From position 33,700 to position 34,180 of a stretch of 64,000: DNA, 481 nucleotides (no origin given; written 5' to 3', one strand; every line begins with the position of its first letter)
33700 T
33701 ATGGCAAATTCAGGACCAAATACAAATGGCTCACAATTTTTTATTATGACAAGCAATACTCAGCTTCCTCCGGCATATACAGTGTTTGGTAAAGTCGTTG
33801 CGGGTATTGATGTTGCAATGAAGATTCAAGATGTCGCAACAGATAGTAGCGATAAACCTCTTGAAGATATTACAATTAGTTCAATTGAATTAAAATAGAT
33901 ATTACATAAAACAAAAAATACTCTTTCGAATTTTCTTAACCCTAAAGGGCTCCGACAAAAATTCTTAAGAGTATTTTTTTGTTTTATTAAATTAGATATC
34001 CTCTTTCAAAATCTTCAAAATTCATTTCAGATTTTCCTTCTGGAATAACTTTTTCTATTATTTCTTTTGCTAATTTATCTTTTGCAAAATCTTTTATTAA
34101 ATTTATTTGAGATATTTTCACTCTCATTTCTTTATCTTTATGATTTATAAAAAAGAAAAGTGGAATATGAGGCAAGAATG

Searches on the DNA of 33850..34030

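Call 84: search_rna_families(source=window, start=33850, end=34030, threshold=evalue, max_evalue=1)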
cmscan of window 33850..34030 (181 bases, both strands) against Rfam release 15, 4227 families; matches with E-value up to 1: 8.
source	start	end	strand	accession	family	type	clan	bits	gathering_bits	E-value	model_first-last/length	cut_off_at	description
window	33893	33992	-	RF02445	SpR14_sRNA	Gene; sRNA;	-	23.7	50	0.21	1-80/80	no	Streptococcus sRNA SpR14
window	33900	33990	+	RF00697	mir-186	Gene; miRNA;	-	22.2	70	0.031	1-82/82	no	mir-186 microRNA precursor family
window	33904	33988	+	RF04157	MIR9486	Gene; miRNA;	-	20.2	100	0.06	1-119/119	no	MIR9486 microRNA precursor family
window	33905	33989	-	RF04157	MIR9486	Gene; miRNA;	-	19.8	100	0.073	1-119/119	no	MIR9486 microRNA precursor family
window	33901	33987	+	RF02625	WsnRNA46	Gene; sRNA;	-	19.7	65.3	0.11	1-151/151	no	Wolbachia sRNA 46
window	33911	33982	+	RF03583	MIR781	Gene; miRNA;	-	19.4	88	0.23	1-94/94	no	MIR781 microRNA precursor family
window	33904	33977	+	RF04339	Plastid-psbJ-3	Cis-reg;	CL00152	17.8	61.7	0.64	44-125/125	no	Plastid-psbJ-3 3UTR RNA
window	33906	33988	-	RF03839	MIR2599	Gene; miRNA;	-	17.5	120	0.44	1-132/132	no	MIR2599 microRNA precursor family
